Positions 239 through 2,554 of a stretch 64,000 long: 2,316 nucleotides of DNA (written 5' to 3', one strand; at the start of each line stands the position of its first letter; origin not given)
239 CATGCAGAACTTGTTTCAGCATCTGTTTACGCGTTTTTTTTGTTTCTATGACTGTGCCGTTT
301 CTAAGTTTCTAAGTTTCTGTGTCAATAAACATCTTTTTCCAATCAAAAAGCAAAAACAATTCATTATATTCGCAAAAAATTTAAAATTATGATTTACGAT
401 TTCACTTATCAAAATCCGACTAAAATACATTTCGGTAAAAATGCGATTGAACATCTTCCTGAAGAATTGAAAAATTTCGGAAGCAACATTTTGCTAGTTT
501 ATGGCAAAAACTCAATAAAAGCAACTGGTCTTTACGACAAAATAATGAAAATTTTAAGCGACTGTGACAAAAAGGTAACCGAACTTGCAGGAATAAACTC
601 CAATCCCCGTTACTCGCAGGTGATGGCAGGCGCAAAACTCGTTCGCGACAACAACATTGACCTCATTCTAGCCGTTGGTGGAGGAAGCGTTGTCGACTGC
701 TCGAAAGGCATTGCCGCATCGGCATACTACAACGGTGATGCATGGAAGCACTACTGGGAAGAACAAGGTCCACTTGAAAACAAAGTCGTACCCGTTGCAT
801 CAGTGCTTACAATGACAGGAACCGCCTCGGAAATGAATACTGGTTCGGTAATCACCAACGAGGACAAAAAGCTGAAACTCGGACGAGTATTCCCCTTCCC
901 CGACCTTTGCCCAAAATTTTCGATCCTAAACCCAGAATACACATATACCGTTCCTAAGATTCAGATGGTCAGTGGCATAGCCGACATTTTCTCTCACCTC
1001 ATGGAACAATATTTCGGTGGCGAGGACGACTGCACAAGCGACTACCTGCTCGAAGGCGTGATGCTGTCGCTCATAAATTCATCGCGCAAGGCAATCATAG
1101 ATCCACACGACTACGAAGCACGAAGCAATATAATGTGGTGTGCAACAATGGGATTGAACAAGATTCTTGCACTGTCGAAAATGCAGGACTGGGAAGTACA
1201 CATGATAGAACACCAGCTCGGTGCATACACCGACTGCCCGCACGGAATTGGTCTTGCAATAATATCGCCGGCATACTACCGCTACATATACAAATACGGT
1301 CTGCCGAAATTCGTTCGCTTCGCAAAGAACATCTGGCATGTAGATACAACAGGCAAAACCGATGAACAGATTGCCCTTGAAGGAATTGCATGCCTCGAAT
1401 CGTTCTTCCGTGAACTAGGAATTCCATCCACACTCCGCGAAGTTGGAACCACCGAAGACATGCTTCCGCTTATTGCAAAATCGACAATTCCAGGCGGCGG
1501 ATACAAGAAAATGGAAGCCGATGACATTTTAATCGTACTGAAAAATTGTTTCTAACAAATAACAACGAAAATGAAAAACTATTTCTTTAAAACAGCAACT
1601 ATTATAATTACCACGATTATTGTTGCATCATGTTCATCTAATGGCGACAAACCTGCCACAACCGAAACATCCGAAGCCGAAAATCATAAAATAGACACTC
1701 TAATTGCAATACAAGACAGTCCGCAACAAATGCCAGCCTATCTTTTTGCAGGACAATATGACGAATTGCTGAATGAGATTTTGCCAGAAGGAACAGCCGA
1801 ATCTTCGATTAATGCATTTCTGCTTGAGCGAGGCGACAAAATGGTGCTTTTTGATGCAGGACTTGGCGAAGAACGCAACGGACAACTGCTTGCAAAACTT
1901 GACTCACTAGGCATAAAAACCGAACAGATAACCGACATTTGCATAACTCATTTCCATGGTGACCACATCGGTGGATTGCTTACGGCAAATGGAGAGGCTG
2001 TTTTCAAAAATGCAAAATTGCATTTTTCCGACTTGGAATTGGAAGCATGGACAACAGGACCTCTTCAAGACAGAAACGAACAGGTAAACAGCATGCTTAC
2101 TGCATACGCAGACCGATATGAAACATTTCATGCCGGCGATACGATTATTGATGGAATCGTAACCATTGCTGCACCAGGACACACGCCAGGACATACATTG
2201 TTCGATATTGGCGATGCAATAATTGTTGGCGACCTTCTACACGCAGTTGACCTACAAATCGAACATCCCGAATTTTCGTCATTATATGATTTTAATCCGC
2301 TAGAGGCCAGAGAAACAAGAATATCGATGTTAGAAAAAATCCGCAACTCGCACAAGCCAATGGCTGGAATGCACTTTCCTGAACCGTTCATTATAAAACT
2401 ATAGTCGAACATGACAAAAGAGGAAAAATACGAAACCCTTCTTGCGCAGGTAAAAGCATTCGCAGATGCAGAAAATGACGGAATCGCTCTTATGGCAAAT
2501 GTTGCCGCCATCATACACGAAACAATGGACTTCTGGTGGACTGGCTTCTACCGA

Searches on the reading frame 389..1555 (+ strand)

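Call 57: search_protein_families(library=pfam, proteins=[window:389-1555:+], max_evalue=0.00001)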
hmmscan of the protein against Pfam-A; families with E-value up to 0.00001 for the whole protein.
window:389-1555:+ (388 aa): 3 families
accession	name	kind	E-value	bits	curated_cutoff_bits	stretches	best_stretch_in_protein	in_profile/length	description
PF00465.25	Fe-ADH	-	5.8e-44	150.1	31.3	1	10-182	1-168/168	Iron-containing alcohol dehydrogenase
PF25137.1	ADH_Fe_C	-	1.9e-28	99.9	27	1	195-386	3-192/194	Fe-containing alcohol dehydrogenase family, C-terminal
PF13685.12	Fe-ADH_2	-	1.6e-08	35.1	28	1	15-111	2-96/149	Iron-containing alcohol dehydrogenase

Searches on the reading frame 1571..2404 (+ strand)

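Call 79: search_protein_families(library=pfam, proteins=[window:1571-2404:+], max_evalue=0.00001)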
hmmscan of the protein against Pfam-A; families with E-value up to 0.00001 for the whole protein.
window:1571-2404:+ (277 aa): 1 family
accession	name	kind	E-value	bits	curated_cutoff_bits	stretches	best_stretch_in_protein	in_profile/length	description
PF00753.33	Lactamase_B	-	1.5e-18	67.9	22.7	1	79-253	5-181/196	Metallo-beta-lactamase superfamily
